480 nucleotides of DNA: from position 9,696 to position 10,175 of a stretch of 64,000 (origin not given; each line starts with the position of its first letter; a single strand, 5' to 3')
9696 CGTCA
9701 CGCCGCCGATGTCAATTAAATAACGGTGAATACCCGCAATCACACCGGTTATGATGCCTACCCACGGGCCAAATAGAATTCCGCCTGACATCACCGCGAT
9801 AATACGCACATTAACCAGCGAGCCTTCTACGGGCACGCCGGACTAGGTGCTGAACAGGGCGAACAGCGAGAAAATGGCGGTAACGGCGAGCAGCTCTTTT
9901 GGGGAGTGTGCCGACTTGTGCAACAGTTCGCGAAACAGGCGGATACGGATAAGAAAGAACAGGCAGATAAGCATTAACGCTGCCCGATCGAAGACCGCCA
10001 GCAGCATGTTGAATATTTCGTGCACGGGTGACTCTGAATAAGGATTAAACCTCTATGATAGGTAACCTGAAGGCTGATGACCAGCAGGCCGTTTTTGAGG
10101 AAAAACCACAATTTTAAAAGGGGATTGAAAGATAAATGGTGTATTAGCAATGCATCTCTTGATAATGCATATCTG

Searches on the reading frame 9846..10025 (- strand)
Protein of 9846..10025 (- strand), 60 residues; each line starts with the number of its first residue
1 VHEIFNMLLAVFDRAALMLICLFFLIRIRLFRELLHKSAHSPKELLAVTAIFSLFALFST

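Call 11: find_encoding_contigs(protein=window:9846-10025:-, flank=3000, max_places=10)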
Protein seq(60 aa) (60 aa): 24 contigs read that carry it; 9 places shown.
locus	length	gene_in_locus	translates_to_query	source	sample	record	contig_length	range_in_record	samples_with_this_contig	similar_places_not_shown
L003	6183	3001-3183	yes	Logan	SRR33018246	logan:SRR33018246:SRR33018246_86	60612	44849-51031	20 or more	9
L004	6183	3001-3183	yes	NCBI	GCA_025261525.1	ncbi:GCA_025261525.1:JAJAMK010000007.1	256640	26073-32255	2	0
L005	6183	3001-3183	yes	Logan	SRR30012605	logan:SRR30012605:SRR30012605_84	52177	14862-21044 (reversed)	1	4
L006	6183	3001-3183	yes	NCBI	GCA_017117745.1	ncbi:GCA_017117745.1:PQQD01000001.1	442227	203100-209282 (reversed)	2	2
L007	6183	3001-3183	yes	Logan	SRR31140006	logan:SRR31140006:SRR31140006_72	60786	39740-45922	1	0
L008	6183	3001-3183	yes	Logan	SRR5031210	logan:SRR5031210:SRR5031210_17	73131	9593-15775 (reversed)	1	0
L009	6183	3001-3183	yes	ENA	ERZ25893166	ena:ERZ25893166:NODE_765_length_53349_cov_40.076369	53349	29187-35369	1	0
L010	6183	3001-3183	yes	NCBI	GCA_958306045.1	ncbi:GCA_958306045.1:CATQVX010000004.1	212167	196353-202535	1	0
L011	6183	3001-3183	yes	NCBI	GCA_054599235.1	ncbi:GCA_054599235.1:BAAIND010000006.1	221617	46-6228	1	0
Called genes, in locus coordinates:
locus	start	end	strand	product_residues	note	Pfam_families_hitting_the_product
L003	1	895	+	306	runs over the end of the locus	PF03279:Lip_A_acyltrans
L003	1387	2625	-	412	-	PF00155:Aminotran_1_2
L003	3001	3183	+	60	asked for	-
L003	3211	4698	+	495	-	PF07694:5TM-5TMR_LYT, PF01590:GAF (weak), PF06580:His_kinase, PF02518:HATPase_c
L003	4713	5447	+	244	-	PF00072:Response_reg, PF04397:LytTR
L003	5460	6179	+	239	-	-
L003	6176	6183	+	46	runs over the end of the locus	PF00165:HTH_AraC, PF12833:HTH_18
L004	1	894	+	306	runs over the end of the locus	PF03279:Lip_A_acyltrans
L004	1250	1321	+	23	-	PF28022:YpdK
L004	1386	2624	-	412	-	PF00155:Aminotran_1_2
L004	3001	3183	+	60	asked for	-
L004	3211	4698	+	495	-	PF07694:5TM-5TMR_LYT, PF01590:GAF (weak), PF06580:His_kinase, PF02518:HATPase_c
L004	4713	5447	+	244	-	PF00072:Response_reg, PF04397:LytTR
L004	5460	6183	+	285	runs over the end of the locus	PF12833:HTH_18, PF00165:HTH_AraC (weak)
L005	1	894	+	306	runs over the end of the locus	PF03279:Lip_A_acyltrans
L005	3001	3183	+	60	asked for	-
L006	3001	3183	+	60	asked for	-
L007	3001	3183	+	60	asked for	-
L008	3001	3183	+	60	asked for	-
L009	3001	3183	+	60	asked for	-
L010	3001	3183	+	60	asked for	-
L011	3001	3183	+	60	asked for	-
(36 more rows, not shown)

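Call 17: list_cluster_members(proteins=[window:9846-10025:-, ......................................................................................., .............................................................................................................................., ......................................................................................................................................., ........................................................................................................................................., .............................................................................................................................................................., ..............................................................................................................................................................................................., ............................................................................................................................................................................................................, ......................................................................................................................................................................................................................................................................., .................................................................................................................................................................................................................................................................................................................])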
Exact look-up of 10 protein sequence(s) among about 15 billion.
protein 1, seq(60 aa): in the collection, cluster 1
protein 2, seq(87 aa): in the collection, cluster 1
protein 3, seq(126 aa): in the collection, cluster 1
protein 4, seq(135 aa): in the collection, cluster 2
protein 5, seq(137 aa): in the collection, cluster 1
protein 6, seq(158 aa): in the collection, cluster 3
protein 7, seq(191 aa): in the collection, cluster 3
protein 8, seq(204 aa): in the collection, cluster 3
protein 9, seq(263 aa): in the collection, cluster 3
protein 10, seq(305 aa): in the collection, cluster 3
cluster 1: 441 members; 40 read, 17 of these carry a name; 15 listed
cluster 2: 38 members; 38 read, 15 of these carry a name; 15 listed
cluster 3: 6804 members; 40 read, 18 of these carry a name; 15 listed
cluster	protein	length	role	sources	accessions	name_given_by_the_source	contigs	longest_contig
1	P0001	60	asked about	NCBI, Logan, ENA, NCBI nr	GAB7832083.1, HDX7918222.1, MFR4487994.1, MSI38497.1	hypothetical protein OkiPb00169_12760 [Escherichia coli] | histidine kinase [Escherichia coli]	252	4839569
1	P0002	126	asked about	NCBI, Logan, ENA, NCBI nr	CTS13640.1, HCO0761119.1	TPA: histidine kinase, partial [Escherichia coli] | two-component system sensor kinase [Escherichia coli]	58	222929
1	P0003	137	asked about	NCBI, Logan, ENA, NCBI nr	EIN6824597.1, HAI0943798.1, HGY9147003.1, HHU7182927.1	TPA: LytS/YhcK type 5TM receptor domain-containing protein, partial [Escherichia coli] | ECF transporter S component [Escherichia coli]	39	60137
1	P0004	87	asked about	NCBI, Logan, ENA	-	-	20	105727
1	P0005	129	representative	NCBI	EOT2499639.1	LytS/YhcK type 5TM receptor domain-containing protein, partial [Shigella sonnei]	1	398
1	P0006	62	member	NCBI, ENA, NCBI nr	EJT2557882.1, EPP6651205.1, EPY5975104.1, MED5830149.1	hypothetical protein ACXFFN_002195, partial [Shigella sonnei] | histidine kinase [Escherichia coli]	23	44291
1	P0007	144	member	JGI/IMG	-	two-component system LytT family sensor kinase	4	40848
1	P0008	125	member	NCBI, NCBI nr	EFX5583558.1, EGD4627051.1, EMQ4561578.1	histidine kinase, partial [Shigella sonnei] | histidine kinase [Shigella sonnei]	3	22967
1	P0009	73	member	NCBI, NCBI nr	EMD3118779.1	sensor histidine kinase, partial [Klebsiella pneumoniae] | sensor histidine kinase [Klebsiella pneumoniae]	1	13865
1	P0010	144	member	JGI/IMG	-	two-component system LytT family sensor kinase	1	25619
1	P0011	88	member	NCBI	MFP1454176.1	LytS/YhcK type 5TM receptor domain-containing protein [Escherichia coli]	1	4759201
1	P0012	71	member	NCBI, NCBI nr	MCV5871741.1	sensor histidine kinase, partial [Escherichia coli] | sensor histidine kinase [Escherichia coli]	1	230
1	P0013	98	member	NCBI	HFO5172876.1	TPA: LytS/YhcK type 5TM receptor domain-containing protein, partial [Escherichia coli]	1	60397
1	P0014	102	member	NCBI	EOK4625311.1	LytS/YhcK type 5TM receptor domain-containing protein, partial [Shigella sonnei]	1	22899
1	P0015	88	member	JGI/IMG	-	two-component system LytT family sensor kinase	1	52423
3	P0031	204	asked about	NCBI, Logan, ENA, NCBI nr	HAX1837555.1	TPA: histidine kinase, partial [Escherichia coli] | histidine kinase [Escherichia coli]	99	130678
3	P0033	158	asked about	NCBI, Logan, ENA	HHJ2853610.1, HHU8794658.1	TPA: two-component system sensor histidine kinase YpdA, partial [Escherichia coli]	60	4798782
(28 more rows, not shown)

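Call 32: find_encoding_contigs(protein=P0031, flank=1800, max_places=10)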
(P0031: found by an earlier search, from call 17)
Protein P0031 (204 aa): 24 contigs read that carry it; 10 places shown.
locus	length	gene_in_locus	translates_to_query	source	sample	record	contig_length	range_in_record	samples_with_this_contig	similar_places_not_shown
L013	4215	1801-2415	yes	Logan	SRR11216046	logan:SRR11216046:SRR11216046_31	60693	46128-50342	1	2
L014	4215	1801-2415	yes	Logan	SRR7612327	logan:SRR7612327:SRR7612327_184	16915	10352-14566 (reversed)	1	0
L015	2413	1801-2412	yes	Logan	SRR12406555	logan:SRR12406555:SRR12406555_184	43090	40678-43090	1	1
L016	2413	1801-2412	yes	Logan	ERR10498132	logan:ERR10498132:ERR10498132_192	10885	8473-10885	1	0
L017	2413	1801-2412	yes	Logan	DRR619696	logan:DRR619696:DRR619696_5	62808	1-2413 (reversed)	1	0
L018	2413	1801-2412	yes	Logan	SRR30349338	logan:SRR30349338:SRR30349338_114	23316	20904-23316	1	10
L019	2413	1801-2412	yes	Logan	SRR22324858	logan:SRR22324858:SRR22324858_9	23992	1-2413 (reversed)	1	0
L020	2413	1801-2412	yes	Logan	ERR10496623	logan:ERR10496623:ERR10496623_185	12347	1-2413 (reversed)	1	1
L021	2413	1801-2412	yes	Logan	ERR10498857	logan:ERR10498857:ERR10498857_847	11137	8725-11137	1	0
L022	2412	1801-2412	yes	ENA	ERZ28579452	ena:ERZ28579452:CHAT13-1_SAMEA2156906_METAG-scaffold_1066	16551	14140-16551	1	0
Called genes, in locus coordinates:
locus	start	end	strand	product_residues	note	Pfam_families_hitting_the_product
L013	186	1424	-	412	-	PF00155:Aminotran_1_2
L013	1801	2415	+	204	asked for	PF07694:5TM-5TMR_LYT, PF07155:ECF-ribofla_trS (faint)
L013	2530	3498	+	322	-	PF06580:His_kinase, PF02518:HATPase_c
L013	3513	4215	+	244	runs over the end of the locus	PF00072:Response_reg, PF04397:LytTR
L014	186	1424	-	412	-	PF00155:Aminotran_1_2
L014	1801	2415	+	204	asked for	PF07694:5TM-5TMR_LYT, PF07155:ECF-ribofla_trS (faint)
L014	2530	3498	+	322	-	PF06580:His_kinase, PF02518:HATPase_c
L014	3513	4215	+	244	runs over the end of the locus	PF00072:Response_reg, PF04397:LytTR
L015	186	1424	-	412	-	PF00155:Aminotran_1_2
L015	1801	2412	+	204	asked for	PF07694:5TM-5TMR_LYT, PF07155:ECF-ribofla_trS (faint)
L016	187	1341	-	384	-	PF00155:Aminotran_1_2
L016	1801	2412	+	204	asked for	PF07694:5TM-5TMR_LYT, PF07155:ECF-ribofla_trS (faint)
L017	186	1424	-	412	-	PF00155:Aminotran_1_2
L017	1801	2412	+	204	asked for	PF07694:5TM-5TMR_LYT, PF07155:ECF-ribofla_trS (faint)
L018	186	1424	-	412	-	PF00155:Aminotran_1_2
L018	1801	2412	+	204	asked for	PF07694:5TM-5TMR_LYT, PF07155:ECF-ribofla_trS (faint)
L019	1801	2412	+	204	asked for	PF07694:5TM-5TMR_LYT, PF07155:ECF-ribofla_trS (faint)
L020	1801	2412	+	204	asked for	PF07694:5TM-5TMR_LYT, PF07155:ECF-ribofla_trS (faint)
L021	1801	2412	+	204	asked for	PF07694:5TM-5TMR_LYT, PF07155:ECF-ribofla_trS (faint)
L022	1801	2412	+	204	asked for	PF07694:5TM-5TMR_LYT, PF07155:ECF-ribofla_trS (faint)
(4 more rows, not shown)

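Call 33: find_encoding_contigs(protein=P0033, flank=1800, max_places=10)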
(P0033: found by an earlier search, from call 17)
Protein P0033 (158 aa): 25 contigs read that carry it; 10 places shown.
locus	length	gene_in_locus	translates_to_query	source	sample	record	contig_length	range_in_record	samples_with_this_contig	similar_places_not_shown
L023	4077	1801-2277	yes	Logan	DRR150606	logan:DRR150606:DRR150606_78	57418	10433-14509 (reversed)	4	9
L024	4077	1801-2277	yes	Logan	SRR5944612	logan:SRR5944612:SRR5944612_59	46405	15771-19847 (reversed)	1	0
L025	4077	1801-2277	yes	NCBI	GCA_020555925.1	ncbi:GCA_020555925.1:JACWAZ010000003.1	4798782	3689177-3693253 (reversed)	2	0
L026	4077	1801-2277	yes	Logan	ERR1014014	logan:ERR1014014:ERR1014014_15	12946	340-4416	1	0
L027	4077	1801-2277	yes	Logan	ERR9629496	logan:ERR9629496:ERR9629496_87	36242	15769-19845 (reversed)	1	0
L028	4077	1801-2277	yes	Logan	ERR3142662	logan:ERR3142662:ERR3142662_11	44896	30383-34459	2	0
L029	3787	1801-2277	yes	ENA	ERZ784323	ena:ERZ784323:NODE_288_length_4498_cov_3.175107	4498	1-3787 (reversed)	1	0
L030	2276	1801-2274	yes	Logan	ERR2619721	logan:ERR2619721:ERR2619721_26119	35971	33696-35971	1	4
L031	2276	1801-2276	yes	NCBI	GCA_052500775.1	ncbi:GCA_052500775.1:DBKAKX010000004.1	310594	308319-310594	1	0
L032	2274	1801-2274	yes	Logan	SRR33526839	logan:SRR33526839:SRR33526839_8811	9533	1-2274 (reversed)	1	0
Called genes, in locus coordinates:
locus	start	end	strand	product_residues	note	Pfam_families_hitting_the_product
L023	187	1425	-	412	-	PF00155:Aminotran_1_2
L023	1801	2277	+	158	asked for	PF07694:5TM-5TMR_LYT, PF07155:ECF-ribofla_trS (weak)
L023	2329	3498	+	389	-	PF01590:GAF (weak), PF06580:His_kinase, PF02518:HATPase_c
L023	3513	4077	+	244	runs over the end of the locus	PF00072:Response_reg, PF04397:LytTR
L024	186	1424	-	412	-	PF00155:Aminotran_1_2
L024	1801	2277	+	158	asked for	PF07694:5TM-5TMR_LYT, PF07155:ECF-ribofla_trS (weak)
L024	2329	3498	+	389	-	PF01590:GAF (weak), PF06580:His_kinase, PF02518:HATPase_c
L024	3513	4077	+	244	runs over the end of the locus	PF00072:Response_reg, PF04397:LytTR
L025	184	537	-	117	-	PF00155:Aminotran_1_2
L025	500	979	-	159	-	PF00155:Aminotran_1_2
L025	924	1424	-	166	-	PF00155:Aminotran_1_2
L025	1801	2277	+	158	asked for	PF07694:5TM-5TMR_LYT, PF07155:ECF-ribofla_trS (weak)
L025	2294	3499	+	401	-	PF01590:GAF (weak), PF06580:His_kinase, PF02518:HATPase_c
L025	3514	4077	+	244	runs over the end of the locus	PF00072:Response_reg, PF04397:LytTR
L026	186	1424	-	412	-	PF00155:Aminotran_1_2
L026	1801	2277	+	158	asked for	PF07694:5TM-5TMR_LYT, PF07155:ECF-ribofla_trS (weak)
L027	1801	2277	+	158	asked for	PF07694:5TM-5TMR_LYT, PF07155:ECF-ribofla_trS (weak)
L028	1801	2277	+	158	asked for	PF07694:5TM-5TMR_LYT, PF07155:ECF-ribofla_trS (weak)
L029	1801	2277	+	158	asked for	PF07694:5TM-5TMR_LYT, PF07155:ECF-ribofla_trS (weak)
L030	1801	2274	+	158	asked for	PF07694:5TM-5TMR_LYT, PF07155:ECF-ribofla_trS (weak)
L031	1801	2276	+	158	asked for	PF07694:5TM-5TMR_LYT, PF07155:ECF-ribofla_trS (weak)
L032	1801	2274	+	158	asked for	PF07694:5TM-5TMR_LYT, PF07155:ECF-ribofla_trS (weak)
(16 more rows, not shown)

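Call 54: find_encoding_contigs(protein=P0002, flank=1800, max_places=10)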
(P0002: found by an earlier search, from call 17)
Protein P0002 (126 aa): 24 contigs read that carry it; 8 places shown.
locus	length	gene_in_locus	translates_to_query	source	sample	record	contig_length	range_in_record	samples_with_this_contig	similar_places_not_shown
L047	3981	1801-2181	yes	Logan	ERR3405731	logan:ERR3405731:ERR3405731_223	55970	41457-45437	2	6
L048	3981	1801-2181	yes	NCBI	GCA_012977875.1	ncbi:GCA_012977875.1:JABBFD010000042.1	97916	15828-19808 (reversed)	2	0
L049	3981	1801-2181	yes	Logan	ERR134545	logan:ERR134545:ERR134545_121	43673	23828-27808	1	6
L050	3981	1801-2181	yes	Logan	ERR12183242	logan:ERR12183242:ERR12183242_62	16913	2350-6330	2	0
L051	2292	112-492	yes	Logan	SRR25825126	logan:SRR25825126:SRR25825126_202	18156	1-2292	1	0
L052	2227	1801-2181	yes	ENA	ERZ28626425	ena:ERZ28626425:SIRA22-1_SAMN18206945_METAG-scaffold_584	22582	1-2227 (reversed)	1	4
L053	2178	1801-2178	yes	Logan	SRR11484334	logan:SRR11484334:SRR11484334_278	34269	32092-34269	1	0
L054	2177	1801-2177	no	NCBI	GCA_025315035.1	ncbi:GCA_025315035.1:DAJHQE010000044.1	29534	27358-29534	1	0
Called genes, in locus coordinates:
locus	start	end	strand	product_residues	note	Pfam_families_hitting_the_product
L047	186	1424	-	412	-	PF00155:Aminotran_1_2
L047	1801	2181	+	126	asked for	PF07694:5TM-5TMR_LYT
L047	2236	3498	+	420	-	PF01590:GAF (weak), PF06580:His_kinase, PF02518:HATPase_c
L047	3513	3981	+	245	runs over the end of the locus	PF00072:Response_reg, PF04397:LytTR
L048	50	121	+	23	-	PF28022:YpdK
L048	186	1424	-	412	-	PF00155:Aminotran_1_2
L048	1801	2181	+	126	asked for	PF07694:5TM-5TMR_LYT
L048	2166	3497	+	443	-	PF07694:5TM-5TMR_LYT, PF01590:GAF (weak), PF06580:His_kinase, PF02518:HATPase_c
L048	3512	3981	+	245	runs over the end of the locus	PF00072:Response_reg, PF04397:LytTR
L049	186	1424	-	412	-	PF00155:Aminotran_1_2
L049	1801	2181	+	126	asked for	PF07694:5TM-5TMR_LYT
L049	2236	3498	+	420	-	PF01590:GAF (weak), PF06580:His_kinase, PF02518:HATPase_c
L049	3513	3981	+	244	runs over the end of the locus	PF00072:Response_reg, PF04397:LytTR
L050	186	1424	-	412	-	PF00155:Aminotran_1_2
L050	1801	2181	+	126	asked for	PF07694:5TM-5TMR_LYT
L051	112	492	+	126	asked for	PF07694:5TM-5TMR_LYT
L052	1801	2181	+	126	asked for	PF07694:5TM-5TMR_LYT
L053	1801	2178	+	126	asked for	PF07694:5TM-5TMR_LYT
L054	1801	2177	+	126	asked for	PF07694:5TM-5TMR_LYT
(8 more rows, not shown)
